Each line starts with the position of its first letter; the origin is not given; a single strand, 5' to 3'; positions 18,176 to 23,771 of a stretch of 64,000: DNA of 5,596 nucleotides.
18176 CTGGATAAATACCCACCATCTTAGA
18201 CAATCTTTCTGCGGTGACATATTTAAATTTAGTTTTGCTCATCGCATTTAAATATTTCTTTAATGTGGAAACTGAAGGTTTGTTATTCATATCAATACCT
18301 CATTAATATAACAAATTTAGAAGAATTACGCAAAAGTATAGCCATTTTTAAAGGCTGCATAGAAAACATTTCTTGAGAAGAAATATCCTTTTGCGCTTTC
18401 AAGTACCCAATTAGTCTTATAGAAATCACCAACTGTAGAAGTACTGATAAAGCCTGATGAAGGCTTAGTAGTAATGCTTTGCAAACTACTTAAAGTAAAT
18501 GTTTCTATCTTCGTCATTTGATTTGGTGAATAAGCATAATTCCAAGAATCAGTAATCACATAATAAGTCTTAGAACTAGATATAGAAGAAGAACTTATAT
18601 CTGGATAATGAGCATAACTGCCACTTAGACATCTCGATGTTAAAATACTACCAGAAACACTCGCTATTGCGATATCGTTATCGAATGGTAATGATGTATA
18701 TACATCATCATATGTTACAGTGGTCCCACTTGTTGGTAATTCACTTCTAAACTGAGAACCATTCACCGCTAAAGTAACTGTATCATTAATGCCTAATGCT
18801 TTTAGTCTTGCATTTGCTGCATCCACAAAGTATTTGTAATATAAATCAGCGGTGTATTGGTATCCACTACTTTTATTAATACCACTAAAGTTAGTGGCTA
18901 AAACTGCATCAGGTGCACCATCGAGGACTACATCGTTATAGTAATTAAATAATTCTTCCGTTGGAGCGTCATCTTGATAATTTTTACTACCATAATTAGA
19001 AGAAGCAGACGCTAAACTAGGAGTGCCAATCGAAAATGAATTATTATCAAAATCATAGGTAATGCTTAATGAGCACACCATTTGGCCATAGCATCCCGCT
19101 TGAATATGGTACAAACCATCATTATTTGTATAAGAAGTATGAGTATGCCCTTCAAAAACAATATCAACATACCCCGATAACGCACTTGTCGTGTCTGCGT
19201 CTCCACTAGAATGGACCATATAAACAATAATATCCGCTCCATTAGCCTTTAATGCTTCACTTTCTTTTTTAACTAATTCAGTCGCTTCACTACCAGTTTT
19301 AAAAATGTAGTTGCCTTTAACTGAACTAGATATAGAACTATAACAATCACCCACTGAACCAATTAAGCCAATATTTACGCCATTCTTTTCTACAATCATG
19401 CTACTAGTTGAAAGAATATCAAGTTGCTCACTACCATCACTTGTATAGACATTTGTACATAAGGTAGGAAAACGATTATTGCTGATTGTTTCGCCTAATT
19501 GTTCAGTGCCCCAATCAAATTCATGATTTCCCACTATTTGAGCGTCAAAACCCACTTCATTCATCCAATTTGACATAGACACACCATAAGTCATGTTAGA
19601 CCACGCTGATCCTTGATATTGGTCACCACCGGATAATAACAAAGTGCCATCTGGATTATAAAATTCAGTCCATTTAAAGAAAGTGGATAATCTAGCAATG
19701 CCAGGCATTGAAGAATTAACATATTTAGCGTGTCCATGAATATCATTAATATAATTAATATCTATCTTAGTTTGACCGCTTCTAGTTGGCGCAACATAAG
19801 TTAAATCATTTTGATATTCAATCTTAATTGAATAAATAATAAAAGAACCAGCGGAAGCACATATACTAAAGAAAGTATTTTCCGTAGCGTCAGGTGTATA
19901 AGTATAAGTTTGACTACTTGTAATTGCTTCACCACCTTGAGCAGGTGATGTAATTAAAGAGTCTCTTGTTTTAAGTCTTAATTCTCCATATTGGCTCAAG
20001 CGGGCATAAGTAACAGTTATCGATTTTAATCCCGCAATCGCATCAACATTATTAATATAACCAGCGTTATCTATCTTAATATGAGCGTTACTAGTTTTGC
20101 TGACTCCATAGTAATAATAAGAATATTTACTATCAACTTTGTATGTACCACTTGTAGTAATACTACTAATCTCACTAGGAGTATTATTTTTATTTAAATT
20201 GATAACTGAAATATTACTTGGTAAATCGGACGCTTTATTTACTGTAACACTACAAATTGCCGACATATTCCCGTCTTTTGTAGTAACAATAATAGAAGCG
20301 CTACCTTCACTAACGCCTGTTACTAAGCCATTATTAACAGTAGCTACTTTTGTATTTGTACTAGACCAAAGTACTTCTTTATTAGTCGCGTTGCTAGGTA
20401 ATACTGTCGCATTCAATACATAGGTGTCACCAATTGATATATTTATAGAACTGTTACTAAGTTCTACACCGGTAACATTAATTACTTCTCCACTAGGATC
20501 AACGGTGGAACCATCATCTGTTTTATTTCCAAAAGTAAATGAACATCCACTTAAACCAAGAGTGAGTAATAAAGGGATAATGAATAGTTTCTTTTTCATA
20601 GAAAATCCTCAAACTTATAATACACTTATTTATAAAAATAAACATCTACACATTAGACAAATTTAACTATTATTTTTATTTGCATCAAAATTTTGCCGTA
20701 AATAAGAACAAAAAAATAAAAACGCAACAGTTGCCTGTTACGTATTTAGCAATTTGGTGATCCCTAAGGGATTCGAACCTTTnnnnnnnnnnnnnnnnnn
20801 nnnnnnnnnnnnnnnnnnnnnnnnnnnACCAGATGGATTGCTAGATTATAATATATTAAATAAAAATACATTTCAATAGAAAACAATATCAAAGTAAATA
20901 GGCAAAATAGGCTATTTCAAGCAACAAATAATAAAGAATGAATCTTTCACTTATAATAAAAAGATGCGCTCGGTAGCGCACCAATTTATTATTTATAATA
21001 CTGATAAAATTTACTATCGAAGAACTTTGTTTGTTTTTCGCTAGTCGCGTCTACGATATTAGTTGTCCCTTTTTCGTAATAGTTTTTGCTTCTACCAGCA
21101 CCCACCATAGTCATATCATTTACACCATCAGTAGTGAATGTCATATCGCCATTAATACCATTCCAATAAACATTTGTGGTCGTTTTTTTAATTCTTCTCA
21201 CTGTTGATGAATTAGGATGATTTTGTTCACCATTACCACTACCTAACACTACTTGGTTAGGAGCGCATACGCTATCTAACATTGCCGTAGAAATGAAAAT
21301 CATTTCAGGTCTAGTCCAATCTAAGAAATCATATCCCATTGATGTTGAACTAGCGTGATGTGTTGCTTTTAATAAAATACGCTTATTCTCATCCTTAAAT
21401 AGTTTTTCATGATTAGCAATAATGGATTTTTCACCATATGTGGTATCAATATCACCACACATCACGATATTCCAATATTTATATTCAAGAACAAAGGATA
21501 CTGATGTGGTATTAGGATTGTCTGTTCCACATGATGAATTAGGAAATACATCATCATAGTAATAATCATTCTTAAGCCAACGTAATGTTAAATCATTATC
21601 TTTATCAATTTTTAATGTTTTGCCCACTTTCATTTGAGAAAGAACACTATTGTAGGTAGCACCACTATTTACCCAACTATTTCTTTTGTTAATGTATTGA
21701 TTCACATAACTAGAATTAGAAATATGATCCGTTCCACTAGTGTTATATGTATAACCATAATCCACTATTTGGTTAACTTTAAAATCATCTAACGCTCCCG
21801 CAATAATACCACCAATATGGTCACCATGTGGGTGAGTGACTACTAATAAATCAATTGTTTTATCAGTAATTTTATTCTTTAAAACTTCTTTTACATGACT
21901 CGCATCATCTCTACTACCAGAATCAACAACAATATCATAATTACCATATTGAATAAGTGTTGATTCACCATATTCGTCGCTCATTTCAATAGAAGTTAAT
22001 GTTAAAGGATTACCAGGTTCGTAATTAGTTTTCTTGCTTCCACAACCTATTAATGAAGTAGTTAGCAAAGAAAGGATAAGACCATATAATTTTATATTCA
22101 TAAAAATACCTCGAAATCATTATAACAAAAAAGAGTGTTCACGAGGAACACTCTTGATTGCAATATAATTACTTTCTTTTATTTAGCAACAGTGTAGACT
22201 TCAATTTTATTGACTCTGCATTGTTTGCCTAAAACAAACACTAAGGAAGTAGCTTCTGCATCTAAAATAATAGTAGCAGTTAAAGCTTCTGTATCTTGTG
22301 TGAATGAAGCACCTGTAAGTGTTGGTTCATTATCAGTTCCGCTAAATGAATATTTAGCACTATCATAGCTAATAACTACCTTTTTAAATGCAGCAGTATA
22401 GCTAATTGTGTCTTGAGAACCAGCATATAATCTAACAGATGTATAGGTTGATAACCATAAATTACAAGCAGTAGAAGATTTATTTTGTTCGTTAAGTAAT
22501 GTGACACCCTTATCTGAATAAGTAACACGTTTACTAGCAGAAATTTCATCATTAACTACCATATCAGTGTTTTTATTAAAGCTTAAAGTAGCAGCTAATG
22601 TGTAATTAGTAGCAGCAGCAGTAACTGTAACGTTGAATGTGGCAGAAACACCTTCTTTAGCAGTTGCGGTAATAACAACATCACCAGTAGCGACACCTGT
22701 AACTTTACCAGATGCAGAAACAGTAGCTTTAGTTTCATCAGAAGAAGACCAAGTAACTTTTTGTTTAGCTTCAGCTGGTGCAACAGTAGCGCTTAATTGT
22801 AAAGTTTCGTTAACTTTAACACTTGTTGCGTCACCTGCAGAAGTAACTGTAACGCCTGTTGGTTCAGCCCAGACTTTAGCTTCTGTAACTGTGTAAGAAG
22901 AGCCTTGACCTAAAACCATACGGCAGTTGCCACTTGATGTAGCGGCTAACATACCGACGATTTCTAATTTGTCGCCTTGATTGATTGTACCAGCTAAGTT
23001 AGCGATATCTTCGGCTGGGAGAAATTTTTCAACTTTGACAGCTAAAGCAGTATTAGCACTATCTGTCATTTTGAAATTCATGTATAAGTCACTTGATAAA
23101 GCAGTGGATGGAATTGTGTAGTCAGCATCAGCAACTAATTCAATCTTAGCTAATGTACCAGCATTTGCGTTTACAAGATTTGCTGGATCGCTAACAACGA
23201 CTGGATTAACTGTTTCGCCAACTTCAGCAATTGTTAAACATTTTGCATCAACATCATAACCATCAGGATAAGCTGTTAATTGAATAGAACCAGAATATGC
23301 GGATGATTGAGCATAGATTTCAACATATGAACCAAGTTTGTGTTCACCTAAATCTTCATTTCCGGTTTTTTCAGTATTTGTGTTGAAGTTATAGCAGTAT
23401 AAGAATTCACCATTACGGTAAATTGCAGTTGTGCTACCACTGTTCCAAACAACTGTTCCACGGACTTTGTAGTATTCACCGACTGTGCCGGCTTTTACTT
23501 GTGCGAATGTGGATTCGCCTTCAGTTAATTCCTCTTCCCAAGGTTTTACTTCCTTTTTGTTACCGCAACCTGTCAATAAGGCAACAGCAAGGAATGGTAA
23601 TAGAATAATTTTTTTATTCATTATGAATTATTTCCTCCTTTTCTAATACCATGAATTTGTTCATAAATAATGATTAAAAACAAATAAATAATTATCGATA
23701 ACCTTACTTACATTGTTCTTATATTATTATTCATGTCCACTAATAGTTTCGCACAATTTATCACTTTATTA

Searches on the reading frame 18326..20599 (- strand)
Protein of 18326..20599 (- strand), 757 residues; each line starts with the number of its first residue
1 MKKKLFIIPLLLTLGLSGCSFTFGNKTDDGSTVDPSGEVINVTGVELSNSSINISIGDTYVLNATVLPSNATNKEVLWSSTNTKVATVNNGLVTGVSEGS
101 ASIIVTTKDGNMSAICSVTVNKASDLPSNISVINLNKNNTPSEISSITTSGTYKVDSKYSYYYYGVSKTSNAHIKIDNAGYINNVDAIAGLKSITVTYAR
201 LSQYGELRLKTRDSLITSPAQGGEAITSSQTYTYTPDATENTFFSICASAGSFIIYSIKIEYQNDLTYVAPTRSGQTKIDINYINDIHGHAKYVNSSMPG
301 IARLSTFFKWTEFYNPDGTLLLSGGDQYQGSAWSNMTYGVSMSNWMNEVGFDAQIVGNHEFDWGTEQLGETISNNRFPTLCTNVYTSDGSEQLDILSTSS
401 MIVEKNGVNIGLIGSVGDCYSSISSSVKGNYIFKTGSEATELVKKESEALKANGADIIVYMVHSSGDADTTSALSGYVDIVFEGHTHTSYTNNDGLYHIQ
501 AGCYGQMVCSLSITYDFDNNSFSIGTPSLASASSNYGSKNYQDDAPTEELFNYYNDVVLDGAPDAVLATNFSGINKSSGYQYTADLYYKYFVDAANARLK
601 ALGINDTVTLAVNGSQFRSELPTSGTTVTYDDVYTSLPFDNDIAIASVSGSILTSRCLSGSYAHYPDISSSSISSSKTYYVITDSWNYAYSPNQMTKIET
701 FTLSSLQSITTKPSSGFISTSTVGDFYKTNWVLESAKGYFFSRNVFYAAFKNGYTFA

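Call 3: search_protein_families(library=pfam, proteins=[window:18326-20599:-], max_evalue=1)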
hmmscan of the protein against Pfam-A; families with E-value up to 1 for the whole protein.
window:18326-20599:- (757 aa): 7 families
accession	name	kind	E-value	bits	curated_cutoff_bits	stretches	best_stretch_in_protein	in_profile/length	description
PF02368.24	Big_2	-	2.8e-17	62.9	22.8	1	42-118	2-79/79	Bacterial Ig-like domain (group 2)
PF00149.33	Metallophos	-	2.3e-06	28.6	21.5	1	283-488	5-190/191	Calcineurin-like phosphoesterase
PF21461.3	HL_N-beta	-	2.4e-05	24.5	27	1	81-112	19-49/57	Hyaluronate lyase, N-terminal beta-sheet domain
PF02872.23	5_nucleotid_C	-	0.00012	22.7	23.6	1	611-654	42-83/158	5'-nucleotidase, C-terminal domain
PF12850.12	Metallophos_2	-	0.00094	19.7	27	1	426-507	53-138/154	Calcineurin-like phosphoesterase superfamily domain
PF13629.12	T2SS-T3SS_pil_N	-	0.029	14.5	23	1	85-120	36-71/72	Pilus formation protein N terminal region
PF22359.2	Big-like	-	0.076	13.7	27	1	85-121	12-47/48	Bacterial Ig-like domain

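Call 86: search_protein_families(library=ncbifam, proteins=[window:18326-20599:-], max_evalue=0.01)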
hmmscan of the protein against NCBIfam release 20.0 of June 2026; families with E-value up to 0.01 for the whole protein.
window:18326-20599:- (757 aa): 13 families
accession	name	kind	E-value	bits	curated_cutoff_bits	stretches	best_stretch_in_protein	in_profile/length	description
NF006934.0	PRK09419.1-1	subfamily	8.2e-28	96.6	1646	1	275-651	627-995/1174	multifunctional 2',3'-cyclic-nucleotide 2'-phosphodiesterase/3'-nucleotidase/5'-nucleotidase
NF040549.1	Nt5e_LPXTG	exception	4.2e-21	74.9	1050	1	264-406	84-218/731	cell surface ecto-5'-nucleotidase Nt5e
TIGR04486.1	thiosulf_SoxB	equivalog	4.7e-21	74.7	550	1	297-491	113-303/556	thiosulfohydrolase SoxB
NF007109.1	PRK09558.1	equivalog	1.2e-18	67.2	600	1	272-466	29-222/550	bifunctional UDP-sugar hydrolase/5'-nucleotidase UshA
TIGR01530.1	nadN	equivalog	6.5e-18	64.6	436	1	319-494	51-223/550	NAD nucleotidase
NF006938.0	PRK09420.1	equivalog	1.7e-11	43.3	486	1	342-490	101-263/648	bifunctional 2',3'-cyclic-nucleotide 2'-phosphodiesterase/3'-nucleotidase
NF006936.0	PRK09419.1-3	equivalog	2.1e-11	42.2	2542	1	218-653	662-1092/1212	multifunctional 2',3'-cyclic-nucleotide 2'-phosphodiesterase/3'-nucleotidase/5'-nucleotidase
TIGR01390.1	CycNucDiestase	equivalog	2e-10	39.8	883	1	343-493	80-244/626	2',3'-cyclic-nucleotide 2'-phosphodiesterase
NF006937.0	PRK09419.1-4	equivalog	1e-09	36.4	2554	1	343-489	105-252/1411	multifunctional 2',3'-cyclic-nucleotide 2'-phosphodiesterase/3'-nucleotidase/5'-nucleotidase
NF006935.0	PRK09419.1-2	equivalog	2e-09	35.7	2801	1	343-468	128-256/1445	multifunctional 2',3'-cyclic-nucleotide 2'-phosphodiesterase/3'-nucleotidase/5'-nucleotidase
NF008871.0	PRK11907.1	equivalog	2.4e-08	32.6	1266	1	341-494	192-359/814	bifunctional 2',3'-cyclic-nucleotide 2'-phosphodiesterase/3'-nucleotidase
NF006933.0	PRK09418.1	equivalog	7.6e-08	31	1419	1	340-470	120-260/780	bifunctional 2',3'-cyclic-nucleotide 2'-phosphodiesterase/3'-nucleotidase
NF041198.1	UshA_like_PCGU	equivalog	1.7e-05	23.6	275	1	335-487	90-236/519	UshA-like (seleno)protein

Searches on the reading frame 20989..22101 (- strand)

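Call 3: search_protein_families(library=pfam, proteins=[window:20989-22101:-], max_evalue=1)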
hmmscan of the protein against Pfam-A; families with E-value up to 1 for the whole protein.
window:20989-22101:- (370 aa): 4 families
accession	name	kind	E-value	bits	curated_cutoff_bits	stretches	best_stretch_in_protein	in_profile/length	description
PF00753.33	Lactamase_B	-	2.3e-11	44.4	22.7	1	46-99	7-60/196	Metallo-beta-lactamase superfamily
PF16661.11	Lactamase_B_6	-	0.00064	19.6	27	1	49-140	1-91/193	Metallo-beta-lactamase superfamily domain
PF12706.13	Lactamase_B_2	-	0.034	14.2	27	1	81-100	29-48/200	Beta-lactamase superfamily domain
PF23023.1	Anti-Pycsar_Apyc1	-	0.074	12.9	50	1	44-103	19-74/250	Anti-Pycsar protein Apyc1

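Call 86: search_protein_families(library=ncbifam, proteins=[window:20989-22101:-], max_evalue=0.01)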
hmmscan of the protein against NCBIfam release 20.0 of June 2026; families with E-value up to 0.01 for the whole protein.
window:20989-22101:- (370 aa): 13 families
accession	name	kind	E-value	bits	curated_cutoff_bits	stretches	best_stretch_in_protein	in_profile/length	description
NF041809.1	Avs1a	equivalog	2.9e-11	42.7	420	2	43-101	5-65/387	AVAST type 1 anti-phage system MBL fold metallo-hydrolase Avs1a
NF049846.1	blaAHM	exception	3.6e-07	29.4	590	1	46-127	74-153/304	AHM family subclass B3-like metallo-beta-lactamase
TIGR00361.1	ComEC_Rec2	equivalog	4.5e-06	25.1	190.05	1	45-286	451-646/663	DNA internalization-related competence protein ComEC/Rec2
TIGR02651.1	RNase_Z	equivalog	1.2e-05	24.5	292.95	1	71-109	40-77/302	ribonuclease Z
NF000801.0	PRK00055.1-3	equivalog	7.1e-05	22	252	1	41-100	16-71/307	ribonuclease Z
NF058524.1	6A-MBL_enzyme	equivalog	7.3e-05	22.1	220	1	63-99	33-73/346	anti-phage 6A-MBL system MBL-fold protein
NF012229.1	bla_class_B_core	domain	0.00029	21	100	1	50-99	20-68/139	metallo-beta-lactamase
NF045584.1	cas14_MBL_CASP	equivalog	0.0005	18.5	800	1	45-104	14-72/612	type VII CRISPR-associated protein Cas14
NF038231.1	MBL_Geo_Pelo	equivalog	0.00053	19.7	360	1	47-100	36-83/250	GPMC system MBL fold metallohydrolase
TIGR04559.1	SoxH_rel_PQQ_2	hypoth_equivalog_domain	0.0018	17.8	280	1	58-100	43-85/283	quinoprotein relay system zinc metallohydrolase 2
TIGR03413.1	GSH_gloB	equivalog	0.0062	15.9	200.8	1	55-99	21-60/248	hydroxyacylglutathione hydrolase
NF001911.0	PRK00685.1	equivalog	0.0079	15.7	144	0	74-100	32-58/228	metal-dependent hydrolase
NF008580.0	PRK11539.1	equivalog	0.0084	14.5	969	0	175-283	600-702/758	ComEC family protein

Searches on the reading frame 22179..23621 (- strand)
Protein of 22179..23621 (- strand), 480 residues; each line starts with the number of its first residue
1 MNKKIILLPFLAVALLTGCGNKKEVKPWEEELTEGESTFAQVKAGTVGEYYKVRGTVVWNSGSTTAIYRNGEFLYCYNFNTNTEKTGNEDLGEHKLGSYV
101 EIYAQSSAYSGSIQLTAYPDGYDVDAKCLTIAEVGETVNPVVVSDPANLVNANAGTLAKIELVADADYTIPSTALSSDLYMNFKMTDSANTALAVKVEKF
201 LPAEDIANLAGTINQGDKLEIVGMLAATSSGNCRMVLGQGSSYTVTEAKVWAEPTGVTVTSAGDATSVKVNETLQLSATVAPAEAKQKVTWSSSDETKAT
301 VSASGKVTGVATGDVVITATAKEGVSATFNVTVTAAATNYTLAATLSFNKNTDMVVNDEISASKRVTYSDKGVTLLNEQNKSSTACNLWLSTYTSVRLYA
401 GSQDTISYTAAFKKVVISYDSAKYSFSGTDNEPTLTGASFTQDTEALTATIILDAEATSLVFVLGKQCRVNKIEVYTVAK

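Call 3: search_protein_families(library=pfam, proteins=[window:22179-23621:-], max_evalue=1)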
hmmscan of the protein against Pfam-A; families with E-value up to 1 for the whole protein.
window:22179-23621:- (480 aa): 3 families
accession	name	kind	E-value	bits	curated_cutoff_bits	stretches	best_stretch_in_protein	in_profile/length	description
PF02368.24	Big_2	-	1.1e-15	57.8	22.8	1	255-327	3-74/79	Bacterial Ig-like domain (group 2)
PF16348.10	CoV_NSP4_C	-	0.002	19.3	27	1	373-429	27-80/96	Coronavirus replicase NSP4, C-terminal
PF08139.17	LPAM_1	-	0.51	11.3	20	0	3-19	2-17/18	Prokaryotic membrane lipoprotein lipid attachment site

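Call 31: find_homologous_proteins(query=window:22179-23621:-, max_evalue=0.001)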
Query window:22179-23621:- (480 aa): 395 proteins with E <= 0.001 among 8000 candidates; the best 120 are listed.
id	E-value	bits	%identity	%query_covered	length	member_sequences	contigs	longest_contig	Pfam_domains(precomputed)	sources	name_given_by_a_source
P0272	0.0e+0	1024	100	100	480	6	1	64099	PF02368.25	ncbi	-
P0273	3.3e-168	578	80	73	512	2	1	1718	PF02368.25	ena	-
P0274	2.6e-166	572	82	71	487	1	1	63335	PF02368.25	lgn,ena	-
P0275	7.0e-165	567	77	76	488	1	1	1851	PF02368.25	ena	-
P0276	8.7e-121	422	47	100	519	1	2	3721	PF02368.25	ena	-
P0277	8.7e-100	353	54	73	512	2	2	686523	PF02368.25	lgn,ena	-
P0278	1.2e-97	346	43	100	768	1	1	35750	PF02368.25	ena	-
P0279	1.2e-86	310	49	73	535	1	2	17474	PF02368.25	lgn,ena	-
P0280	8.3e-84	300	51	71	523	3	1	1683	PF02368.25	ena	-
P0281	4.8e-81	291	40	100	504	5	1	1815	PF02368.25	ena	-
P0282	2.5e-79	286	49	70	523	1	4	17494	PF02368.25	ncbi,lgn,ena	-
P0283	2.7e-78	282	44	85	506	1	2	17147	PF02368.25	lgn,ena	-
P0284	1.3e-77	280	47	75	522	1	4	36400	PF02368.25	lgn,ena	-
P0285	3.6e-74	269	45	73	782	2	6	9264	PF02368.25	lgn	-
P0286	8.4e-74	267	48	70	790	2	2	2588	PF02368.25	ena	-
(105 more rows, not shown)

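Call 86: search_protein_families(library=ncbifam, proteins=[window:22179-23621:-], max_evalue=0.01)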
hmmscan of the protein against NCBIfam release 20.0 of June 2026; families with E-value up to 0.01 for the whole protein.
window:22179-23621:- (480 aa): 2 families
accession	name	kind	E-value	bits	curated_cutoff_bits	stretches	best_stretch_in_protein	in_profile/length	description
NF047847.2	SS_mature_LptM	equivalog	0.0034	17.4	27.7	1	1-22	1-23/31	LPS translocon maturation chaperone LptM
NF058647.1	lipo_LytA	equivalog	0.0052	17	110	0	3-31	2-30/107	acidic lipoprotein LytA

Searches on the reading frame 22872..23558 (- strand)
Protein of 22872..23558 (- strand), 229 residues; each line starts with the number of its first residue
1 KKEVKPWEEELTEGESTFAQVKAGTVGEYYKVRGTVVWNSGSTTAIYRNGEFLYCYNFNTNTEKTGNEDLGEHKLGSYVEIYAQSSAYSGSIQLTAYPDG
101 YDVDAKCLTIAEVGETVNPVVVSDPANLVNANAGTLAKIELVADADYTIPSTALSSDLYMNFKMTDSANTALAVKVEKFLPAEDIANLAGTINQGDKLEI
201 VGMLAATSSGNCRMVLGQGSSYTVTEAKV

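Call 53: search_protein_families(library=pfam, alignment_id=A5, max_evalue=1)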
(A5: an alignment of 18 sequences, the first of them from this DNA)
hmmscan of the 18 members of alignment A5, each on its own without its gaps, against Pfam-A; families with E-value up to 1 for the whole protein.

A. member 1, seq(229 aa): 0 families

B. families by the number of members that match (of 18 scanned): 10 families
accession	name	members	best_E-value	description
PF20674.3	SpaA_3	2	0.084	Prealbumin-like fold domain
PF03944.20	Endotoxin_C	2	0.092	delta endotoxin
PF22862.1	Hac8_like_N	1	0.043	Halocin 8-like N-terminal domain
PF02161.20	Prog_receptor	1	0.047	Progesterone receptor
PF08661.17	Rep_fac-A_3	1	0.084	Replication factor A protein 3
PF21396.3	AAA_lid_12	1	0.14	AAA+ ATPase lid domain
PF01336.31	tRNA_anti-codon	1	0.15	OB-fold nucleic acid binding domain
PF02806.24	Alpha-amylase_C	1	0.15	Alpha amylase, C-terminal all-beta domain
PF16348.10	CoV_NSP4_C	1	0.18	Coronavirus replicase NSP4, C-terminal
PF08530.16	PepX_C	1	0.22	X-Pro dipeptidyl-peptidase C-terminal non-catalytic domain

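Call 54: search_solved_structures(query=A5, max_evalue=10)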
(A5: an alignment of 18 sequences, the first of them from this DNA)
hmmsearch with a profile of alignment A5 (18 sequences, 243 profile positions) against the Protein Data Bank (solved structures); distinct sequences matched with E-value up to 10: 0.
